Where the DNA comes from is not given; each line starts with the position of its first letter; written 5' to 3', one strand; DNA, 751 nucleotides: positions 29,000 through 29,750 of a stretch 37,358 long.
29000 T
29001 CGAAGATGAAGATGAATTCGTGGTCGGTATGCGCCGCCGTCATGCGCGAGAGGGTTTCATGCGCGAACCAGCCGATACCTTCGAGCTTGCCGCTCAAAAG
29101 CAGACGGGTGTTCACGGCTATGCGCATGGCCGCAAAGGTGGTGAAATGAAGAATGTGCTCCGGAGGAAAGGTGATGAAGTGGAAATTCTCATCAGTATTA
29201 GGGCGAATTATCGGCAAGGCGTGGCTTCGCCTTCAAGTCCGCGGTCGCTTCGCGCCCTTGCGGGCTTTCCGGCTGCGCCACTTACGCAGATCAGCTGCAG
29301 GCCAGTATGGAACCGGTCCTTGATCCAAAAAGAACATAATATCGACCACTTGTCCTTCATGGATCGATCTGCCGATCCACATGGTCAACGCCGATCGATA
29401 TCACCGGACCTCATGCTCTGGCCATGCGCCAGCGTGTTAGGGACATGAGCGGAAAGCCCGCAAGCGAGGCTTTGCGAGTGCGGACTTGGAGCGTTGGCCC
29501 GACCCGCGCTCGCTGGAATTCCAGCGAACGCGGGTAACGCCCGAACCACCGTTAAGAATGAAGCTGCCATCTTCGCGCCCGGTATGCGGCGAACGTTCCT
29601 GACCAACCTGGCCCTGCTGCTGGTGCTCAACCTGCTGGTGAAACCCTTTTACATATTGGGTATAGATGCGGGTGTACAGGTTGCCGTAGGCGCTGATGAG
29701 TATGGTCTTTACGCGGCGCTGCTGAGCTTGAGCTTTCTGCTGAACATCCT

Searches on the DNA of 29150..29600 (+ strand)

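Call 11: search_rna_families(source=window, start=29150, end=29600, threshold=evalue, max_evalue=10, show_alignments=3)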
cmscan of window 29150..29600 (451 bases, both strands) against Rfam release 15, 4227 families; matches with E-value up to 10: 3.
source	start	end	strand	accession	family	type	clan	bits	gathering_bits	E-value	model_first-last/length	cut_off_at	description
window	29504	29533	-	RF04159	MIR1437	Gene; miRNA;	-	17.7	168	1.5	1-192/192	no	MIR1437 microRNA precursor family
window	29502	29535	-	RF03296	MIR8788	Gene; miRNA;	-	17.6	124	2.5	1-138/138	no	MIR8788 microRNA precursor family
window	29504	29533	+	RF04159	MIR1437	Gene; miRNA;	-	16.5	168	2.8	1-192/192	no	MIR1437 microRNA precursor family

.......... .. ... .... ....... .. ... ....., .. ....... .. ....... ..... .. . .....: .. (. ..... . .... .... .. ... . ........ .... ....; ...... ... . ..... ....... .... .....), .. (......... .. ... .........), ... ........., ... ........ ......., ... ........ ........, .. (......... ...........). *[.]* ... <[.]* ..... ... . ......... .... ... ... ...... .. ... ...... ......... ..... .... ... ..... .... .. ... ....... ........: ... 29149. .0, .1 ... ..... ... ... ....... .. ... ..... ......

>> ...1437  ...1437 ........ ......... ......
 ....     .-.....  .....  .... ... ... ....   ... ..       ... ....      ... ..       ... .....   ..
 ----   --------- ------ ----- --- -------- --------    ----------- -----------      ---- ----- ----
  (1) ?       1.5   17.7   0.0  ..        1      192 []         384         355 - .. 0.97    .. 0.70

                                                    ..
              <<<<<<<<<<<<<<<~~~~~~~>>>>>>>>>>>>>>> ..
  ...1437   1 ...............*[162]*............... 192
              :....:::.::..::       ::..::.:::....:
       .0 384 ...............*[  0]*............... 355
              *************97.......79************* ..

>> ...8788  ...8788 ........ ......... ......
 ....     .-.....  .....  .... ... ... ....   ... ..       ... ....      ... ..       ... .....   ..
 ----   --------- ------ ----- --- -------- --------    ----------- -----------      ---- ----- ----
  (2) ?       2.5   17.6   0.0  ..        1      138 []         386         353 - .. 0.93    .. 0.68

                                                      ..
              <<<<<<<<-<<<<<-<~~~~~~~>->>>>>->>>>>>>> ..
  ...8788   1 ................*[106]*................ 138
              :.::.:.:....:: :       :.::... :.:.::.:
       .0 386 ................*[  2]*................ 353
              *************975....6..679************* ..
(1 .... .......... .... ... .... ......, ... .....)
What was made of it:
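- On Flavo-1 (Rfam RF01705): There is no Flavo-1 match at E<=10 in 29150-29600 (call 11).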

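Call 59: search_dna_similar(query=window:29430-29546:+, collection=plasmids, mode=distant, max_evalue=0.001, max_rows=15)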
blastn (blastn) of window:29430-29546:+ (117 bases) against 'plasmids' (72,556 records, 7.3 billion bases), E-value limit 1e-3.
No match.
